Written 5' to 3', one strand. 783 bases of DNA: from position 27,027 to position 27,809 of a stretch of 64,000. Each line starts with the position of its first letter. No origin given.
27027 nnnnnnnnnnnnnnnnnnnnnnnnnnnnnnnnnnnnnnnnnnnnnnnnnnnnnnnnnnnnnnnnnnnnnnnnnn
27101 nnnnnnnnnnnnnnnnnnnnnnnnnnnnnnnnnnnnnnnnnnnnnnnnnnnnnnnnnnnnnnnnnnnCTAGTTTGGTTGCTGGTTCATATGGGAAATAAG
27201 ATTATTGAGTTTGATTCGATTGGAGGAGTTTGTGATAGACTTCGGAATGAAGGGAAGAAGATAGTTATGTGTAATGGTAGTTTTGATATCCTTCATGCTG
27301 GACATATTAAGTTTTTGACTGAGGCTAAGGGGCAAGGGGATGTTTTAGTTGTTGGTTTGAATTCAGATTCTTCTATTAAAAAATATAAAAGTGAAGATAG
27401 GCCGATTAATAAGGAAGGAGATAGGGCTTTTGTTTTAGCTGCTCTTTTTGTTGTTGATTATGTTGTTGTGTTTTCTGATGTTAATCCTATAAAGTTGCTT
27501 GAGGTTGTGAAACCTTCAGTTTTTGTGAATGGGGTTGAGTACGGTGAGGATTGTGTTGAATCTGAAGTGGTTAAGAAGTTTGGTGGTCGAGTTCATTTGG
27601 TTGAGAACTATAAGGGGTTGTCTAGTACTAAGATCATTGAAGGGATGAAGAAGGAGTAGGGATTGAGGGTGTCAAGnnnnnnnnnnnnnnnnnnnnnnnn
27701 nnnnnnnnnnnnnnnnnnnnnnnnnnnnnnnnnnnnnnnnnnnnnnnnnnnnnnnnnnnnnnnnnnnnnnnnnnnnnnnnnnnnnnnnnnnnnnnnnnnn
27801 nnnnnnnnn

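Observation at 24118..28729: ADP-heptose biosynthesis and transfer operon in a DPANN archaeon, with a dolichol/phytol-kinase-family gene inserted in it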

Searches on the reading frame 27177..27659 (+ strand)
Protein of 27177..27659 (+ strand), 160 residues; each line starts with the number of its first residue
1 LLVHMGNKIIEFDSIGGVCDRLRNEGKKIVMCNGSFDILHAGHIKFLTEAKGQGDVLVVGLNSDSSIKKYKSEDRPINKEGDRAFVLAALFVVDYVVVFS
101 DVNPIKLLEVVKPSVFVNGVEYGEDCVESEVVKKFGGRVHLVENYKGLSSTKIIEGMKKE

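Call 3: search_protein_families(library=pfam, proteins=[window:27177-27659:+], max_evalue=0.01)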
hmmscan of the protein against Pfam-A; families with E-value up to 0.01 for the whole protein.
window:27177-27659:+ (160 aa): 1 family
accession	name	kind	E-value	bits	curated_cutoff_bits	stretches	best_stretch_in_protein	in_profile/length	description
PF01467.32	CTP_transf_like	-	1e-17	65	21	1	31-155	1-132/133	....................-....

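Call 4: search_protein_families(library=ncbifam, proteins=[window:27177-27659:+], max_evalue=0.01)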
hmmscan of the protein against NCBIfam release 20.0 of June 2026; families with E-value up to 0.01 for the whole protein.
window:27177-27659:+ (160 aa): 12 families
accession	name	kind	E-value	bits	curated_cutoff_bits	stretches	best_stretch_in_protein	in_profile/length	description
TIGR02199.1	rfaE_dom_II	equivalog_domain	2.2e-51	173.5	181.5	1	19-158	3-143/144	D-glycero-beta-D-manno-heptose 1-phosphate adenylyltransferase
NF008454.0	PRK11316.1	equivalog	8.1e-43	146.7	521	1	8-159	321-473/475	bifunctional D-glycero-beta-D-manno-heptose-7-phosphate kinase/D-glycero-beta-D-manno-heptose 1-phosphate adenylyltransferase HldE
TIGR00125.1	cyt_tran_rel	domain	2.2e-14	53.4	27.7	1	29-89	1-58/65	adenylyltransferase/cytidyltransferase family protein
TIGR01518.1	g3p_cytidyltrns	equivalog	2.1e-10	40.8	165.4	1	30-103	1-72/125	glycerol-3-phosphate cytidylyltransferase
NF001985.0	PRK00777.1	subfamily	6.3e-10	39.3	104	1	29-88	6-63/157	pantetheine-phosphate adenylyltransferase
NF002250.0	PRK01170.1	subfamily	5.7e-06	26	489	1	28-74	1-47/322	bifunctional pantetheine-phosphate adenylyltransferase/NTP phosphatase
NF045965.1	RibF_rel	equivalog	2e-05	24.1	200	1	27-108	12-97/279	FAD synthase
NF041124.1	CoaD_Thcocales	equivalog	4.7e-05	23.3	290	1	27-76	5-53/156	phosphopantetheine adenylyltransferase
NF004162.0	PRK05627.1-5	equivalog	8e-05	22.2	241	1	30-109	16-96/304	bifunctional riboflavin kinase/FAD synthetase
NF005518.0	PRK07143.1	equivalog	0.00028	20.4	232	1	25-99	13-87/281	hypothetical protein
TIGR01510.1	coaD_prev_kdtB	equivalog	0.0022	18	103.3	1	30-70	2-42/155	pantetheine-phosphate adenylyltransferase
NF005988.0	PRK08099.1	equivalog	0.009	15.2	201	0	25-71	62-108/411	multifunctional transcriptional regulator/nicotinamide-nucleotide adenylyltransferase/ribosylnicotinamide kinase NadR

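Call 78: search_solved_structures(query=window:27177-27659:+, max_evalue=0.00001, show_alignments=1)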
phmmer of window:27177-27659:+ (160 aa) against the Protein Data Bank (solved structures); distinct sequences matched with E-value up to 0.00001: 6.
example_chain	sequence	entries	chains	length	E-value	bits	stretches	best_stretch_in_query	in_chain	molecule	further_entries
5x9q_A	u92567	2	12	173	4.2e-28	101.2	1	28-154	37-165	Putative cytidylyltransferase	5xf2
3elb_A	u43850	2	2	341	1.6e-17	66.9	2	30-154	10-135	Ethanolamine-phosphate cytidylyltransferase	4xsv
3glv_A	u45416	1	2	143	1.2e-11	47.8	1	30-143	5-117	Lipopolysaccharide core biosynthesis protein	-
1coz_A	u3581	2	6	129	2.1e-07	34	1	29-114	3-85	PROTEIN (GLYCEROL-3-PHOSPHATE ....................) | glycerol-3-phosphate cytidylyltransferase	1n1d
5x3d_A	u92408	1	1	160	1.1e-06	31.6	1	27-158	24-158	Phosphoenolpyruvate phosphomutase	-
2b7l_A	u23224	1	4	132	5e-06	29.5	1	29-101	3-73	glycerol-3-phosphate cytidylyltransferase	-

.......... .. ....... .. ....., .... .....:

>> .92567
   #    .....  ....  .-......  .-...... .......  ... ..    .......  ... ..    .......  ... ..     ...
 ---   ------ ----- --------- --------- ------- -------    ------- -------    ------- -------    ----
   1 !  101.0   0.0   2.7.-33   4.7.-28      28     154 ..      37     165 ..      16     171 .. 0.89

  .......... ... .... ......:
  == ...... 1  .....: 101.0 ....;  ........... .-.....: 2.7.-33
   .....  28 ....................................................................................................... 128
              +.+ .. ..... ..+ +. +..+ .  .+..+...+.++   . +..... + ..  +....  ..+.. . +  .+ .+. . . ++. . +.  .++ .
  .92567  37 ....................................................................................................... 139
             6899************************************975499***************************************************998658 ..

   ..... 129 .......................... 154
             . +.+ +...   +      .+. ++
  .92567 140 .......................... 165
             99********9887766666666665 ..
